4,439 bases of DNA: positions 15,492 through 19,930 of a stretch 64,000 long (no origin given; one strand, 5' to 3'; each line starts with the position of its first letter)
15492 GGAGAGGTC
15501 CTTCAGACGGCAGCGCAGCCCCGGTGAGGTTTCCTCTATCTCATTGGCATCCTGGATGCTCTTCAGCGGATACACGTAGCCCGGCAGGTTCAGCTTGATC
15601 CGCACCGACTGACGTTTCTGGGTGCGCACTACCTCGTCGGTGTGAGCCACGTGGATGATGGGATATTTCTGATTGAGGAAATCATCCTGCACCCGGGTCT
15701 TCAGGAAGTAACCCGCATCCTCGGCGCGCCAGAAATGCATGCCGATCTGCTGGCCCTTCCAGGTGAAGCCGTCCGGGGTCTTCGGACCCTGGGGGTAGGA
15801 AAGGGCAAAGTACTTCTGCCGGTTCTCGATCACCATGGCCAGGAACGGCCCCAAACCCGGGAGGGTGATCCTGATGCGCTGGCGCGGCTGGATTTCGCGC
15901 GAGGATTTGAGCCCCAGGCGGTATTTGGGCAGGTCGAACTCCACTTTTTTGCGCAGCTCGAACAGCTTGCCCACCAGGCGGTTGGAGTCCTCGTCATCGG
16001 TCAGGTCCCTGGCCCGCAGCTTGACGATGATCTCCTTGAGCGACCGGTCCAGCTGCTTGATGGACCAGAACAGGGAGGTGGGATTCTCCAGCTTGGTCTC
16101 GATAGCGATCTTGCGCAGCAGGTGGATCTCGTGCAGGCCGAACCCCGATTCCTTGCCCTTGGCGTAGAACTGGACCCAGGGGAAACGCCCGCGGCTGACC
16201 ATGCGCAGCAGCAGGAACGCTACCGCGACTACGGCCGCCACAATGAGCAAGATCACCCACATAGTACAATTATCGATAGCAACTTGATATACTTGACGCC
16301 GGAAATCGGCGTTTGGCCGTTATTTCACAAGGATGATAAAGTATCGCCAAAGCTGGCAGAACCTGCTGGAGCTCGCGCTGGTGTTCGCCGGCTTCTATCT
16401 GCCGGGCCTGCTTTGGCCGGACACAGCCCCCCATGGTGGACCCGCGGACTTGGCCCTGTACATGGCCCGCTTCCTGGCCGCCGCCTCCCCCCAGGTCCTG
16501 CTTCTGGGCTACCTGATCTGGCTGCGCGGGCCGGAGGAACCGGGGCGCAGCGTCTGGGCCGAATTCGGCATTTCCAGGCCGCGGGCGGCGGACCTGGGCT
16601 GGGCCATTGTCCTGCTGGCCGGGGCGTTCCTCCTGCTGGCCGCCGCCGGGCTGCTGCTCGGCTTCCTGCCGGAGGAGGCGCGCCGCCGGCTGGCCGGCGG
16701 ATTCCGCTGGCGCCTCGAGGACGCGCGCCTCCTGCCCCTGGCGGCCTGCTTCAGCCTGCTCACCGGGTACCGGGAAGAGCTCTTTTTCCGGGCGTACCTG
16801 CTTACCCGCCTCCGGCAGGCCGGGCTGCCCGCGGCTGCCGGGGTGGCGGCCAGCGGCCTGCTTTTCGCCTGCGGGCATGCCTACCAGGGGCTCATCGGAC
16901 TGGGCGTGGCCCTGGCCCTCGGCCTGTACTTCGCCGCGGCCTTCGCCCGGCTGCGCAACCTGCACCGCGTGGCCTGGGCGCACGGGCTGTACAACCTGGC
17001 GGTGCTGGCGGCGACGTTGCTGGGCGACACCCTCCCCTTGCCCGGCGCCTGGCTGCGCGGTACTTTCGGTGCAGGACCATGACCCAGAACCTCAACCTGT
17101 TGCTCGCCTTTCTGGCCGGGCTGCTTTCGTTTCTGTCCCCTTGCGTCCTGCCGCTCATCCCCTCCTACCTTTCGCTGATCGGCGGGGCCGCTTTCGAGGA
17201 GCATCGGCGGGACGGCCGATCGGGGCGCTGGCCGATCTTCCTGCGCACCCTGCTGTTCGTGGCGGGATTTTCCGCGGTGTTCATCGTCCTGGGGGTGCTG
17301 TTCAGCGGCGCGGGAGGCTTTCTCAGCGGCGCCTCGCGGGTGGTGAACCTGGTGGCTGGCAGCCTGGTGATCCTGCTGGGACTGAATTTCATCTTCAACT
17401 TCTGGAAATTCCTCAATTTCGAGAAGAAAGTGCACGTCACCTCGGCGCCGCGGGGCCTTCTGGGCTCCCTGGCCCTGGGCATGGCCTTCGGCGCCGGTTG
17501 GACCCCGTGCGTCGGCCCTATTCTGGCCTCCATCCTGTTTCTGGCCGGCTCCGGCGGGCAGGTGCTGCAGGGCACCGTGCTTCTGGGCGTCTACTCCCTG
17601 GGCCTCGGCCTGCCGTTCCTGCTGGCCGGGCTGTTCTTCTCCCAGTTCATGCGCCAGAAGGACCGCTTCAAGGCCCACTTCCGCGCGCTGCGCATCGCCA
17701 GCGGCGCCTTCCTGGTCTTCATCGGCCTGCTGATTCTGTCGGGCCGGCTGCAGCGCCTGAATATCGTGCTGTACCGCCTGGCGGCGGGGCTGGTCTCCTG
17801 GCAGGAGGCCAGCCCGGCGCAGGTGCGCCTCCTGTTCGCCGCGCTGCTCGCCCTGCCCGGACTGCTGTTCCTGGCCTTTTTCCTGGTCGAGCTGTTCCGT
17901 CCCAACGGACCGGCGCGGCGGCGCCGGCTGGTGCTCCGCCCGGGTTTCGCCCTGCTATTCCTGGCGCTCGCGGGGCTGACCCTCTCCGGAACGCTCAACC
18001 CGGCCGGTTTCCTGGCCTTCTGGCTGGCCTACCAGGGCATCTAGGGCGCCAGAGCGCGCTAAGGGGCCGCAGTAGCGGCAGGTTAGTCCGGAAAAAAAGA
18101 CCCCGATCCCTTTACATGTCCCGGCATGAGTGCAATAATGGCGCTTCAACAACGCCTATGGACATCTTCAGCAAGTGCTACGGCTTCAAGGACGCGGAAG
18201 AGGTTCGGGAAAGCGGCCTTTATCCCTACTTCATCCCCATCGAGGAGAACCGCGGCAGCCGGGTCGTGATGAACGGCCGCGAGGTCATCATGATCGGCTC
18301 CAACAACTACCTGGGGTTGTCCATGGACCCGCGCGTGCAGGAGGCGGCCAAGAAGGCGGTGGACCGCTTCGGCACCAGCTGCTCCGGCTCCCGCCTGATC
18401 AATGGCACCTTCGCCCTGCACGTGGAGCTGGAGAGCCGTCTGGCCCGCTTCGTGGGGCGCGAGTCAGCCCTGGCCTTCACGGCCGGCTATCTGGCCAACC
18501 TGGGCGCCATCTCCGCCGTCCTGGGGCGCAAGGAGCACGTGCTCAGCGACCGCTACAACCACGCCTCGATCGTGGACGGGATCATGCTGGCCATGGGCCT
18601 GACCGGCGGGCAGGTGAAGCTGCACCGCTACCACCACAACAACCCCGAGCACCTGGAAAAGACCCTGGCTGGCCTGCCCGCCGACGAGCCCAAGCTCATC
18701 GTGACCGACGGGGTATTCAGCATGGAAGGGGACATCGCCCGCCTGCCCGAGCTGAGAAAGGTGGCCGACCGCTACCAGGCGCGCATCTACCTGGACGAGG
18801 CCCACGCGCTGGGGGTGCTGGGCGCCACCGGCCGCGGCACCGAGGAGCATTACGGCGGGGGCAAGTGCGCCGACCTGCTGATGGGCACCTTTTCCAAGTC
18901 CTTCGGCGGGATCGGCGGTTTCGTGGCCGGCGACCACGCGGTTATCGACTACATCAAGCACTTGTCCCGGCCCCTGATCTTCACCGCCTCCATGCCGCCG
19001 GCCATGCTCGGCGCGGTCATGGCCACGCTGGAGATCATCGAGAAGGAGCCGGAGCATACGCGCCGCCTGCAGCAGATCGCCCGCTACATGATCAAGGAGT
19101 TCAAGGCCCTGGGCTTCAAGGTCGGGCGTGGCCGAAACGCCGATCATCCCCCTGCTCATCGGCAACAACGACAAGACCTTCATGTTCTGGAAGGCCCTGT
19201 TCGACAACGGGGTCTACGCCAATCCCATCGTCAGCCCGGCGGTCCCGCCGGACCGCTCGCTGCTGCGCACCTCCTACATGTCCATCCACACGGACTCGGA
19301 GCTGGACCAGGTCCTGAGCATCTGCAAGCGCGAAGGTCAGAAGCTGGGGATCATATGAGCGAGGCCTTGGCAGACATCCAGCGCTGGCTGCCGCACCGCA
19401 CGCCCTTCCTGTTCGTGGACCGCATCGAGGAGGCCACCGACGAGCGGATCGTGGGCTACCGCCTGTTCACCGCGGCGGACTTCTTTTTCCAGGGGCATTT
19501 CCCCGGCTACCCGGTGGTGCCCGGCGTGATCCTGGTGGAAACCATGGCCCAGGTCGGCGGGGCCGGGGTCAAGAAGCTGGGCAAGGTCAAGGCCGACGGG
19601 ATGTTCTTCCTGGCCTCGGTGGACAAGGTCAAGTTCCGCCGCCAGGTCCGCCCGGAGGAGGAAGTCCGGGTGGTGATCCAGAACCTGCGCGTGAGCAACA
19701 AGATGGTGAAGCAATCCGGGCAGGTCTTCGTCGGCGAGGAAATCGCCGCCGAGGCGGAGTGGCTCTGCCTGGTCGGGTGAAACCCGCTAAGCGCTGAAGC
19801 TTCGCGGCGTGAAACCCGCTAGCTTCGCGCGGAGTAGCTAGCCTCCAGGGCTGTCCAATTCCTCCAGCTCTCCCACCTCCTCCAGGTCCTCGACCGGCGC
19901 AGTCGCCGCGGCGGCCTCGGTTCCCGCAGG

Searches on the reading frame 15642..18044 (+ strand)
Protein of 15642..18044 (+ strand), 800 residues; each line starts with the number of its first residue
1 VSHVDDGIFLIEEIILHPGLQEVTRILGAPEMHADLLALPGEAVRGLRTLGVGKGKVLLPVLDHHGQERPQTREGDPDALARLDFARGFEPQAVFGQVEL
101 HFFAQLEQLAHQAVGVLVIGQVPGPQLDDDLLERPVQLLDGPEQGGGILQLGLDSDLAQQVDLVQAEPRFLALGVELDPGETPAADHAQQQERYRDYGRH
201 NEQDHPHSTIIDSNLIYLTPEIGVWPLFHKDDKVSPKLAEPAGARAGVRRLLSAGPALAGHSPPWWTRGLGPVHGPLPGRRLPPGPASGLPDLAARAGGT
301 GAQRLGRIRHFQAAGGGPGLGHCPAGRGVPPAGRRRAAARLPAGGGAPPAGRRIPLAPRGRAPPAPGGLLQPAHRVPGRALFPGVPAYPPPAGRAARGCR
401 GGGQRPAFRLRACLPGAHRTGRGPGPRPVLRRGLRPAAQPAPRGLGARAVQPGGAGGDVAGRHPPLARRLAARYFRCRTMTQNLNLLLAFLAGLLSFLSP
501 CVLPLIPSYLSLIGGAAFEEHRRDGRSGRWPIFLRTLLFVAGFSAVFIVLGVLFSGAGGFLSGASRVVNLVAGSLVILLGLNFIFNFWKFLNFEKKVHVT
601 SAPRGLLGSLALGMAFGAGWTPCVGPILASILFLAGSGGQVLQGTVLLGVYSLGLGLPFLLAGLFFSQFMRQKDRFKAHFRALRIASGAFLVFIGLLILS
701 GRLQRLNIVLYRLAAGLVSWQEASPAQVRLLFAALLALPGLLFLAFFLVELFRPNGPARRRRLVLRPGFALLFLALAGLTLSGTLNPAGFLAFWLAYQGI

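Call 62: search_protein_families(library=pfam, proteins=[window:15642-18044:+], max_evalue=0.0001)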
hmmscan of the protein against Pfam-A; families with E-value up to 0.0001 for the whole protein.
window:15642-18044:+ (800 aa): 1 family
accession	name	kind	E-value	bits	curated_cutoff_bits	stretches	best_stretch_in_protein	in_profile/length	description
PF02683.22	DsbD_TM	-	6.5e-15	55.5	27.1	1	486-682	5-201/219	Cytochrome C biogenesis protein transmembrane domain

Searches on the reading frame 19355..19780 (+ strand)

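Call 62: search_protein_families(library=pfam, proteins=[window:19355-19780:+], max_evalue=0.0001)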
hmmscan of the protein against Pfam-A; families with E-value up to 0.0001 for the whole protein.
window:19355-19780:+ (141 aa): 1 family
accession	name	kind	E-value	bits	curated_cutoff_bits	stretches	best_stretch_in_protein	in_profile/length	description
PF07977.19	FabA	-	2.3e-24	86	23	1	12-134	1-137/138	FabA-like domain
